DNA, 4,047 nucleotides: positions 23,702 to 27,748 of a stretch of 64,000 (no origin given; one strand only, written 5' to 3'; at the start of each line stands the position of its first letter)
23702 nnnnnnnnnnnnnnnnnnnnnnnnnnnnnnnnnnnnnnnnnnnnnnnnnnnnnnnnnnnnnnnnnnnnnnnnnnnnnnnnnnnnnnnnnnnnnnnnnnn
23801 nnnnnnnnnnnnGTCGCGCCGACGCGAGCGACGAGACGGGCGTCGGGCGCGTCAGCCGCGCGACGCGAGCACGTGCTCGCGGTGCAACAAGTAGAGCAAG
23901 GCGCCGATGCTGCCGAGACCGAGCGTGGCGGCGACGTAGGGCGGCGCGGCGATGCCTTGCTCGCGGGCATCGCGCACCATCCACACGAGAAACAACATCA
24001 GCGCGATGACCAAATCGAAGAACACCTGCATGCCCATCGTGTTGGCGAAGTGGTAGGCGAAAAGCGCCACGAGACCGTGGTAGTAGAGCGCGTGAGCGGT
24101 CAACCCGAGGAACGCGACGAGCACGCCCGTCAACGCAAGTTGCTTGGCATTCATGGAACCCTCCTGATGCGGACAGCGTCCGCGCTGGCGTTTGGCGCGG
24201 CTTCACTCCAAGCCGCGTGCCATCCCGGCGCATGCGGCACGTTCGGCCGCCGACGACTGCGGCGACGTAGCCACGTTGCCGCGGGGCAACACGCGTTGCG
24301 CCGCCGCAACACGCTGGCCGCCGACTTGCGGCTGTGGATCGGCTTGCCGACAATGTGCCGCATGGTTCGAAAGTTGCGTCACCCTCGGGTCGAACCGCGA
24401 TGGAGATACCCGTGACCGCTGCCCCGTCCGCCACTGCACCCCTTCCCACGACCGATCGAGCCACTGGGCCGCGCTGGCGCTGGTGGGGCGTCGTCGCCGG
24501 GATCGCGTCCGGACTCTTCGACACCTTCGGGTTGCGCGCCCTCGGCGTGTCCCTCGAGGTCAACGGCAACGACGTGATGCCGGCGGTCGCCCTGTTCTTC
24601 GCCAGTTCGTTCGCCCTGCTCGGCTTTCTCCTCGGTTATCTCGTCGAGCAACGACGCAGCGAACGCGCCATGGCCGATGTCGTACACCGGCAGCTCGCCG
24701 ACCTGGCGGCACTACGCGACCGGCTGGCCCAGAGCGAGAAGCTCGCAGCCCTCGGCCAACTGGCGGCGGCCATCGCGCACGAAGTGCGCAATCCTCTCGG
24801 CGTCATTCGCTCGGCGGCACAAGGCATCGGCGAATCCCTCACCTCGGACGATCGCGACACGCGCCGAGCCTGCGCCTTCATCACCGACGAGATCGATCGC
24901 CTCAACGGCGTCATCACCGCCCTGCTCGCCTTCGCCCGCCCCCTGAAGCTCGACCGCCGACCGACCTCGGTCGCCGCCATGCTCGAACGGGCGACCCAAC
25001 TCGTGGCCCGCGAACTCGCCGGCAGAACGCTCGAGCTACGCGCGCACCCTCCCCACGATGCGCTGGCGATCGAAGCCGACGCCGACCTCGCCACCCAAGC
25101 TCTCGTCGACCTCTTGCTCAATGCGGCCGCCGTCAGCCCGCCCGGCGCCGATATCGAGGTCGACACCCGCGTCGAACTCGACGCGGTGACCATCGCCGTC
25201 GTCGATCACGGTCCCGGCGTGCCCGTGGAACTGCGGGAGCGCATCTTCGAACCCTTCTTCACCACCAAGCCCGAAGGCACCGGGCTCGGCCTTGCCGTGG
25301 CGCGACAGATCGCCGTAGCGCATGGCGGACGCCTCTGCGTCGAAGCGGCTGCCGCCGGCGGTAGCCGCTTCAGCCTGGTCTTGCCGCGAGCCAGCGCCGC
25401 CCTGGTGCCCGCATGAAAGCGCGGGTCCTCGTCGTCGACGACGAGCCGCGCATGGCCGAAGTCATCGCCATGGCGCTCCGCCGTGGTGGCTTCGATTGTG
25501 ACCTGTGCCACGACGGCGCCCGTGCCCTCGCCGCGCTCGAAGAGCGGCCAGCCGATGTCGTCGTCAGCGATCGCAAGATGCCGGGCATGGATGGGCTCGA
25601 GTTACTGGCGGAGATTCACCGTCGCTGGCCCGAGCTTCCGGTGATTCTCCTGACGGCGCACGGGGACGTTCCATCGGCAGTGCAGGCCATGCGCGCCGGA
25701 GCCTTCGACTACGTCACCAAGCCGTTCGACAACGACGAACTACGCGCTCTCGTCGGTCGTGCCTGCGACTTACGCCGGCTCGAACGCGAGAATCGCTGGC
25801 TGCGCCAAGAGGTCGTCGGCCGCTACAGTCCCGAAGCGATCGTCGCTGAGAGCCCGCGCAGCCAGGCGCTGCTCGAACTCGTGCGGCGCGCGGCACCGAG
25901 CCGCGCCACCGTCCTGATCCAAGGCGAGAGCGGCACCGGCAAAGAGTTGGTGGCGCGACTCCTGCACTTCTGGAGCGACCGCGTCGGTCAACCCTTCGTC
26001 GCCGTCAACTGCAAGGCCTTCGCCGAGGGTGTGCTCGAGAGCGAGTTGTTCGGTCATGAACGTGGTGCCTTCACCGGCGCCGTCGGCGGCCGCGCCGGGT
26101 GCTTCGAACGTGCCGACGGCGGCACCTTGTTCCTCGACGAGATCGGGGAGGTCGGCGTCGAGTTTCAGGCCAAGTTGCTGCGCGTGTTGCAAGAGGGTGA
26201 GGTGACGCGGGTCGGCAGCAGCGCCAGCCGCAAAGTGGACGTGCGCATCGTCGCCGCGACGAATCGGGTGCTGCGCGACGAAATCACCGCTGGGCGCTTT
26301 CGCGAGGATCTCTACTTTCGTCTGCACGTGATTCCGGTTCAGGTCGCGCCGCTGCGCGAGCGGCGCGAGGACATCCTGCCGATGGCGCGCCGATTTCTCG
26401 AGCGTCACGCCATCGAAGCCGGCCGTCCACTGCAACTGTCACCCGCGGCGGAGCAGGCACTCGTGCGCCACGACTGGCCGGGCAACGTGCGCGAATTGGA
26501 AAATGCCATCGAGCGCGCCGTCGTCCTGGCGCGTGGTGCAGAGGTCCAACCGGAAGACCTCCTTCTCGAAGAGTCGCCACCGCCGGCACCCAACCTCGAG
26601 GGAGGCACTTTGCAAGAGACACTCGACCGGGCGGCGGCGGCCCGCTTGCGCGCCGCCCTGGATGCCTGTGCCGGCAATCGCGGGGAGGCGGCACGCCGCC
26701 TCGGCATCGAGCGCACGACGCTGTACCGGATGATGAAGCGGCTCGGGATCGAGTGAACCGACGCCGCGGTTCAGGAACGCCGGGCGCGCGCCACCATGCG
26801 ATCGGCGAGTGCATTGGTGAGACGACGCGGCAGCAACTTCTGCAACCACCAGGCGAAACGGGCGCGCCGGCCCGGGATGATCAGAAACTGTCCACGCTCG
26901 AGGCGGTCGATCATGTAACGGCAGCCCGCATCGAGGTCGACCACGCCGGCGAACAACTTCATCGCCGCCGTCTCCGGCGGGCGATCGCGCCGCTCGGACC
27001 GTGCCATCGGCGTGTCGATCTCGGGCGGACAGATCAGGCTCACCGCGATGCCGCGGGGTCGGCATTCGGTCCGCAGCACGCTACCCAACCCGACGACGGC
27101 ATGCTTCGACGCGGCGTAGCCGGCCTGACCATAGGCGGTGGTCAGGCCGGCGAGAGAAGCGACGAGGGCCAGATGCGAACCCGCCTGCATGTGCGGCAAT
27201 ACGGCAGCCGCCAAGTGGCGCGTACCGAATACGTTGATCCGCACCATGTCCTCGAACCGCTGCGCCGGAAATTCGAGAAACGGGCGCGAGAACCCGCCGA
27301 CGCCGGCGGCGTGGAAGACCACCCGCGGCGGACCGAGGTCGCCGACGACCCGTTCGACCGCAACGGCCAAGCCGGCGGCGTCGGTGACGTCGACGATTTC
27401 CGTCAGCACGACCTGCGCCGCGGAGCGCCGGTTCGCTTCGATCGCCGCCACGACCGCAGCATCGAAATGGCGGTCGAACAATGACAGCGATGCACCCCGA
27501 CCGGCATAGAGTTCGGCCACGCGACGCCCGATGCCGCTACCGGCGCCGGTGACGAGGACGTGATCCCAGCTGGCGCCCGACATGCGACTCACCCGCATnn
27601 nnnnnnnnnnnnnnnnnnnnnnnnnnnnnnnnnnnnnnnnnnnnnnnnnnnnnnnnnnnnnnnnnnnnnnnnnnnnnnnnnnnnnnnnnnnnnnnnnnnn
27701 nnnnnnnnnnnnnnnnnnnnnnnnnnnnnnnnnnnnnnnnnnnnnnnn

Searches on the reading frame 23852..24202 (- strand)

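Call 68: search_protein_families(library=pfam, max_evalue=0.00001, proteins=[window:23852-24202:-])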
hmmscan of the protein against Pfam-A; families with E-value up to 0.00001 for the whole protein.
window:23852-24202:- (116 aa): 1 family
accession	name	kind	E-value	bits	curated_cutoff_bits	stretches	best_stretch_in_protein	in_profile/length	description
PF11196.13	DUF2834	-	1.1e-06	29.2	22.9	1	38-109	21-95/96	Protein of unknown function DUF2834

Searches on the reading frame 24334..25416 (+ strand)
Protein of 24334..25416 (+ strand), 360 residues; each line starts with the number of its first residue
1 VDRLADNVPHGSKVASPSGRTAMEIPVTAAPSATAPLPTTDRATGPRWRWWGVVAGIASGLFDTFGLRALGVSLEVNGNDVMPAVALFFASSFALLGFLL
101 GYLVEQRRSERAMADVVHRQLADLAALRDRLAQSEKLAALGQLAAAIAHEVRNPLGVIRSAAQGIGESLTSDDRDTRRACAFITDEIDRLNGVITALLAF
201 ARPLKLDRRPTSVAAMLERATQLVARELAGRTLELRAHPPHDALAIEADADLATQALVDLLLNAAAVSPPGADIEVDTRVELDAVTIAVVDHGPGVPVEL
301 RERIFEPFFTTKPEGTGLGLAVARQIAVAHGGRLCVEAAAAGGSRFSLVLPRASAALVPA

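Call 49: search_protein_families(library=pfam, max_evalue=0.00001, proteins=[window:24334-25416:+])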
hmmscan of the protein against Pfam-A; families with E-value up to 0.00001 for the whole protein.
window:24334-25416:+ (360 aa): 2 families
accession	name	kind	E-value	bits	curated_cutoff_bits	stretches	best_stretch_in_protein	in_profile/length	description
PF02518.31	HATPase_c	-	1.1e-21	77.8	26.4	1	249-353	2-110/111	Histidine kinase-, DNA gyrase B-, and HSP90-like ATPase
PF00512.31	HisKA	-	2e-10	41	26.9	1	140-202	2-62/66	His Kinase A (phospho-acceptor) domain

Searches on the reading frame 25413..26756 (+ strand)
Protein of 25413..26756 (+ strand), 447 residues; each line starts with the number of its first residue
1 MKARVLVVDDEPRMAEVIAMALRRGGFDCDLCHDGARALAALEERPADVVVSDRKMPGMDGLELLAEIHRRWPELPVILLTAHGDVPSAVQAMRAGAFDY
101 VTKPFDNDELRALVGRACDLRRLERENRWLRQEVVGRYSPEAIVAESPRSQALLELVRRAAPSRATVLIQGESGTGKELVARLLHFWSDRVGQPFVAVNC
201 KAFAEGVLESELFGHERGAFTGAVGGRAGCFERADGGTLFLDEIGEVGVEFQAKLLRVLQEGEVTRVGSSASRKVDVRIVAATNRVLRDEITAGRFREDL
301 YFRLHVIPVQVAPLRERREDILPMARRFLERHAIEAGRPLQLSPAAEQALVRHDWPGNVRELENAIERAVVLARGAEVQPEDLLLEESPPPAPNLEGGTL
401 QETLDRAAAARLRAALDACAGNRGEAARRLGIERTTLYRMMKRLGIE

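Call 49: search_protein_families(library=pfam, max_evalue=0.00001, proteins=[window:25413-26756:+])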
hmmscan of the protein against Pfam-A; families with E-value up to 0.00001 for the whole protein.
window:25413-26756:+ (447 aa): 6 families
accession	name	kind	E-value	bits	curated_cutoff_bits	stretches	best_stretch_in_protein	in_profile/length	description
PF00158.32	Sigma54_activat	-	2.1e-67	226.4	20.2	1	143-309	1-167/168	Sigma-54 interaction domain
PF00072.30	Response_reg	-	7.3e-33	113.5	30.2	1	5-114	1-110/111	Response regulator receiver domain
PF25601.1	AAA_lid_14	-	8.6e-24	83.6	27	1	315-384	1-71/87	AAA+ ATPase lid domain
PF14532.12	Sigma54_activ_2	-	3.1e-18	66.8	25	1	144-314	1-138/138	Sigma-54 interaction domain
PF02954.25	HTH_8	-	1.4e-09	37.9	22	1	411-443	9-41/42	Bacterial regulatory protein, Fis family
PF07728.20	AAA_5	-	1e-06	29.2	22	1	167-286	2-124/139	AAA domain (dynein-related subfamily)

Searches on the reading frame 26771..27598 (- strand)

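Call 68: search_protein_families(library=pfam, max_evalue=0.00001, proteins=[window:26771-27598:-])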
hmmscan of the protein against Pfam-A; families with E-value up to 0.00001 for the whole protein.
window:26771-27598:- (275 aa): 3 families
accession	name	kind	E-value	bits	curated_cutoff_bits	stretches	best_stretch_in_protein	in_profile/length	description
PF00106.31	adh_short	-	5.9e-39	134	26.6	1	13-205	2-193/195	short chain dehydrogenase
PF13561.12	adh_short_C2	-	2.9e-28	99.5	27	1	18-203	1-185/236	Enoyl-(Acyl carrier protein) reductase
PF08659.16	KR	-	1e-13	52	22.6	1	14-168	3-156/180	KR domain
